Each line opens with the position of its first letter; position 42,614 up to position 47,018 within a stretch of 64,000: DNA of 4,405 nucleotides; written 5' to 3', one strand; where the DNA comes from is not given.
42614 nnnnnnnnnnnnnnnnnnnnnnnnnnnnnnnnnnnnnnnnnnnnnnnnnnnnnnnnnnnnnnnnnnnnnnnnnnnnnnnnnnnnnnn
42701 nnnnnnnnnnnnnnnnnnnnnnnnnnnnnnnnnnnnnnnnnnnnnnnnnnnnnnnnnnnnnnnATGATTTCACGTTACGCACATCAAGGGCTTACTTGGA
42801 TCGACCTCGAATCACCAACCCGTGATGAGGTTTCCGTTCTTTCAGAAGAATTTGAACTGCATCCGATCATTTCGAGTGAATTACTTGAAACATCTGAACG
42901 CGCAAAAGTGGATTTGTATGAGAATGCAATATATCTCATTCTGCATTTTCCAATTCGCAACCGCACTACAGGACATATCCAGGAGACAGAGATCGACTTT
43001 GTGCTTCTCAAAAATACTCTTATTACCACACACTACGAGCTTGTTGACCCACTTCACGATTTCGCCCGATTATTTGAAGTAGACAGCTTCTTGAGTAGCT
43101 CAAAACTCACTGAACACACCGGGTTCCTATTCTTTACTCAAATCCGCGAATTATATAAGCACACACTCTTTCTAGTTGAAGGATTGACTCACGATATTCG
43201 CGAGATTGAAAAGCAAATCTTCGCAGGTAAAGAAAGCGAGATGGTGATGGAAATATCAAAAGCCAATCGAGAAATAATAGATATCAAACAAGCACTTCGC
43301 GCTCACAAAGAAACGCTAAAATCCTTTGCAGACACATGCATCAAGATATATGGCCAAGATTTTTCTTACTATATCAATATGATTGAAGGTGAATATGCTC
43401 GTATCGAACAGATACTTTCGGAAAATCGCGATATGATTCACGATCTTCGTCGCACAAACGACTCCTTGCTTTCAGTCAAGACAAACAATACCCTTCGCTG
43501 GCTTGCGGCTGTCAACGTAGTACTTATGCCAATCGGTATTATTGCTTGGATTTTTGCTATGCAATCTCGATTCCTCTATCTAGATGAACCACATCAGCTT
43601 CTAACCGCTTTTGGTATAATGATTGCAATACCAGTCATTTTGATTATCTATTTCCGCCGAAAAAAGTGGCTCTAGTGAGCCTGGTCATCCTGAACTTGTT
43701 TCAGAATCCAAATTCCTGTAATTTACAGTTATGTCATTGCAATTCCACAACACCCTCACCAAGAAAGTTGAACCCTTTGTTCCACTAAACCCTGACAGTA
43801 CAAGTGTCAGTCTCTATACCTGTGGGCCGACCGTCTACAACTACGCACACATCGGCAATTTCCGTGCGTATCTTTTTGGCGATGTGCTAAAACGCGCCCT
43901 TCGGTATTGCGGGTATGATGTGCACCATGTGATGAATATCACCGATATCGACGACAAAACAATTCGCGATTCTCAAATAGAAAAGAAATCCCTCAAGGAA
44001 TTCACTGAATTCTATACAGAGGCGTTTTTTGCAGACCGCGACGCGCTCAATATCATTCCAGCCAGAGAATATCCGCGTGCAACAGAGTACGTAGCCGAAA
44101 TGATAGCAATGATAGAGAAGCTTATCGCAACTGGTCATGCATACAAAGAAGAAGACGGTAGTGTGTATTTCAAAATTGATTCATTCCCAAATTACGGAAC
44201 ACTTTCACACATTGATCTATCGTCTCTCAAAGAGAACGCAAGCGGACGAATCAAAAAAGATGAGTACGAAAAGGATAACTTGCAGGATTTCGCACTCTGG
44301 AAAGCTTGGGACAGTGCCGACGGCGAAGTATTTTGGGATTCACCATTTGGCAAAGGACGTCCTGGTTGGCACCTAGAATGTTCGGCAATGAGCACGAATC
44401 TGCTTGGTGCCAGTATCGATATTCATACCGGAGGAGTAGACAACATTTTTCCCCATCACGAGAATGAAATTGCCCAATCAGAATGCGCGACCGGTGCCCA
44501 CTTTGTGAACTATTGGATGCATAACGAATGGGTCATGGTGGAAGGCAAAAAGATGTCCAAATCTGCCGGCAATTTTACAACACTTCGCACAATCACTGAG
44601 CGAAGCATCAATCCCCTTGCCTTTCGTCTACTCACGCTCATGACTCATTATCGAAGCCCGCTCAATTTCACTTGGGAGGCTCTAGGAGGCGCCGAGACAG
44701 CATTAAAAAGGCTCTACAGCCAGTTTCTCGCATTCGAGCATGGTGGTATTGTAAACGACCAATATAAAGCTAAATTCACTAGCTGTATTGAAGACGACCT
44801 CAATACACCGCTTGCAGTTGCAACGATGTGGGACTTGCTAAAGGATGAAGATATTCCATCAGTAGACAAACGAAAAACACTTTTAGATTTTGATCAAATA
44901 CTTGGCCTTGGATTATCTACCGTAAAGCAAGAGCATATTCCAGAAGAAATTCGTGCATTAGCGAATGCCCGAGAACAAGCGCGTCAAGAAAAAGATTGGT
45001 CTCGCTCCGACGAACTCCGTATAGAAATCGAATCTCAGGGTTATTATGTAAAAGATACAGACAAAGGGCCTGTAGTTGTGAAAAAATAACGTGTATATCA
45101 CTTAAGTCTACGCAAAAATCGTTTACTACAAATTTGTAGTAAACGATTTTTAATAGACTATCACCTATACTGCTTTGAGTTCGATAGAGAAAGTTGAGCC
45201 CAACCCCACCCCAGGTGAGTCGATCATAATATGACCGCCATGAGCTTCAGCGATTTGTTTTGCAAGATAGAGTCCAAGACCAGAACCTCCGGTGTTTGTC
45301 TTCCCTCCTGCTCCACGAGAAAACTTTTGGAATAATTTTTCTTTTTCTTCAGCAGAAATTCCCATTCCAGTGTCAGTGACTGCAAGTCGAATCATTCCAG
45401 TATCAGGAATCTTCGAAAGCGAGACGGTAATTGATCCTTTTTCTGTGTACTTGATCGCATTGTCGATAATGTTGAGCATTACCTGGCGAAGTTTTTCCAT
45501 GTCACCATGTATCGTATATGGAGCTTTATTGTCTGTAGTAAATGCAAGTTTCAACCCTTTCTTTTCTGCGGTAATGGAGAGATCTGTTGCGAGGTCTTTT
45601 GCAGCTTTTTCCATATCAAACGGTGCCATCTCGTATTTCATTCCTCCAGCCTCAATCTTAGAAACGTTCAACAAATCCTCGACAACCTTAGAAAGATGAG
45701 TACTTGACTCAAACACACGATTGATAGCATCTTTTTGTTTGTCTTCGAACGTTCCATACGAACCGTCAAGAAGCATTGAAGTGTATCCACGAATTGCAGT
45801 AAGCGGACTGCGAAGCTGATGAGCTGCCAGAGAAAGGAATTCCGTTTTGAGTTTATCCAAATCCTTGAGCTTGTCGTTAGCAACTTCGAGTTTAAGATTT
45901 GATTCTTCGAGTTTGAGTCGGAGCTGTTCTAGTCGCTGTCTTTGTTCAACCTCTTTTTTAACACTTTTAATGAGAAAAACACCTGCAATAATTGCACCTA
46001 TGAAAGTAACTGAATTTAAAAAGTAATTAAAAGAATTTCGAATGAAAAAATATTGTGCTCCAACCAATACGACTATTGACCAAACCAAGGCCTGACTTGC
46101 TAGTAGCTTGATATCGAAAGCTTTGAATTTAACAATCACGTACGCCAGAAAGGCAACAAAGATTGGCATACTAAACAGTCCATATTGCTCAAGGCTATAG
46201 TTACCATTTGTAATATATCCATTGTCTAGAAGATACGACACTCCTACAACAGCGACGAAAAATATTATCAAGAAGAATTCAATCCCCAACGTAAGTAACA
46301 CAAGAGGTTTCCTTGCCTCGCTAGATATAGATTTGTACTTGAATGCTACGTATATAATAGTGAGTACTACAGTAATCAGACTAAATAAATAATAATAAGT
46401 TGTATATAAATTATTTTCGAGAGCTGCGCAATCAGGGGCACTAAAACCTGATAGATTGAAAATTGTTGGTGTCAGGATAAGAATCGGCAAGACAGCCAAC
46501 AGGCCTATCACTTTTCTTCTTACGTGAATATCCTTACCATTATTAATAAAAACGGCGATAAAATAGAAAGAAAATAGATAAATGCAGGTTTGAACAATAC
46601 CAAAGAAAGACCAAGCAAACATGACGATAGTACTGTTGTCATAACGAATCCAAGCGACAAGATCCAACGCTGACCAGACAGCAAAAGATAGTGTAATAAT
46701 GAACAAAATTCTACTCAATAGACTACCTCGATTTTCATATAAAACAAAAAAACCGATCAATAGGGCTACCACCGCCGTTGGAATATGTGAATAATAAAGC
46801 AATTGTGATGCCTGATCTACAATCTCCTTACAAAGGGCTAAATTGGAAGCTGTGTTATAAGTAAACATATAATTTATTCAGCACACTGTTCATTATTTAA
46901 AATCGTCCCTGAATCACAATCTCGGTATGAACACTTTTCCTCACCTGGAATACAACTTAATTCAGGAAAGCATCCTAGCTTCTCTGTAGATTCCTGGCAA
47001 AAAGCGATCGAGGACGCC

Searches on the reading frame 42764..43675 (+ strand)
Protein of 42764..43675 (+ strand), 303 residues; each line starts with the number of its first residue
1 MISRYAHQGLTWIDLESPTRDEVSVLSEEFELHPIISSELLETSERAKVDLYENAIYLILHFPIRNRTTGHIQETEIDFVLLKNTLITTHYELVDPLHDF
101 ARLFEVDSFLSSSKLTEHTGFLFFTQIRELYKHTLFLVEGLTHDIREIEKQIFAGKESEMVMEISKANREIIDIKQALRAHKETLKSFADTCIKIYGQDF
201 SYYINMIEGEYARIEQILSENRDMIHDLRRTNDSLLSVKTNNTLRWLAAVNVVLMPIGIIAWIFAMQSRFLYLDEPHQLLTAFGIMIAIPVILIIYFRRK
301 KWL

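Call 87: search_protein_families(library=pfam, proteins=[window:42764-43675:+], max_evalue=0.0001)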
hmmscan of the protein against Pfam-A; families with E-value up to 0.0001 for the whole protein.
window:42764-43675:+ (303 aa): 1 family
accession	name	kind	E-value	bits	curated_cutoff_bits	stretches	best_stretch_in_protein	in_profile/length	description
PF01544.23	CorA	-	3.1e-42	145.3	27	1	8-299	2-292/292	CorA-like Mg2+ transporter protein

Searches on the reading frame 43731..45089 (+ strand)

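Call 87: search_protein_families(library=pfam, proteins=[window:43731-45089:+], max_evalue=0.0001)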
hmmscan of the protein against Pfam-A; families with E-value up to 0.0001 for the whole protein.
window:43731-45089:+ (452 aa): 4 families
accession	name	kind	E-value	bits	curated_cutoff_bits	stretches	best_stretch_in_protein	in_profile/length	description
PF01406.26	tRNA-synt_1e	-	8.4e-110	367.3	27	1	23-319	7-297/301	tRNA synthetases class I (C) catalytic domain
PF09334.17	tRNA-synt_1g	-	1.4e-10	40.9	20.1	0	36-146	11-122/391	tRNA synthetases class I (M)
PF23493.1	CysS_C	-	4.7e-07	30.3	23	1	403-446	4-47/51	Cysteinyl-tRNA ligase anticodon binding domain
PF01921.24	tRNA-synt_1f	-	8.3e-06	25.4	27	0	32-86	29-83/360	tRNA synthetases class I (K)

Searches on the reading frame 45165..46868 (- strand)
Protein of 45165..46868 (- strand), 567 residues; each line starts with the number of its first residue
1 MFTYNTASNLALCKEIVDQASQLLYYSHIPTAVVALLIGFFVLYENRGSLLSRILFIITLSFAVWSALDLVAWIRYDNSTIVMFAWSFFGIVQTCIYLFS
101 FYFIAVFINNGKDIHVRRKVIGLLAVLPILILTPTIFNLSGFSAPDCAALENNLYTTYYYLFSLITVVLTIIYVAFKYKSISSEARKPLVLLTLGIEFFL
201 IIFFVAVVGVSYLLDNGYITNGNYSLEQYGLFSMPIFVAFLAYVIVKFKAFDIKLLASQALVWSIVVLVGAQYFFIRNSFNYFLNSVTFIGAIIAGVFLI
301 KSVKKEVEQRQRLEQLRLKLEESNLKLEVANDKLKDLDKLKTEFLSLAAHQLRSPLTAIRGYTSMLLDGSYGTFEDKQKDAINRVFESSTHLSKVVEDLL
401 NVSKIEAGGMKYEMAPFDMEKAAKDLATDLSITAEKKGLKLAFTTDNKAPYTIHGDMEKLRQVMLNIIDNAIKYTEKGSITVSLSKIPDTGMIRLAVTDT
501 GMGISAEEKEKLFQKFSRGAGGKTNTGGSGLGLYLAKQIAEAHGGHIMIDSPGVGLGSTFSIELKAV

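Call 87: search_protein_families(library=pfam, proteins=[window:45165-46868:-], max_evalue=0.0001)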
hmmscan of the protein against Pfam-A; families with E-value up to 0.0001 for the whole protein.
window:45165-46868:- (567 aa): 2 families
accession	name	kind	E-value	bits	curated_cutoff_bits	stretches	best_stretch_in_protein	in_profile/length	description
PF02518.31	HATPase_c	-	4.9e-27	95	26.4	1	455-565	1-108/111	Histidine kinase-, DNA gyrase B-, and HSP90-like ATPase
PF00512.31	HisKA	-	2.1e-16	60.2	26.9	1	341-408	2-66/66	His Kinase A (phospho-acceptor) domain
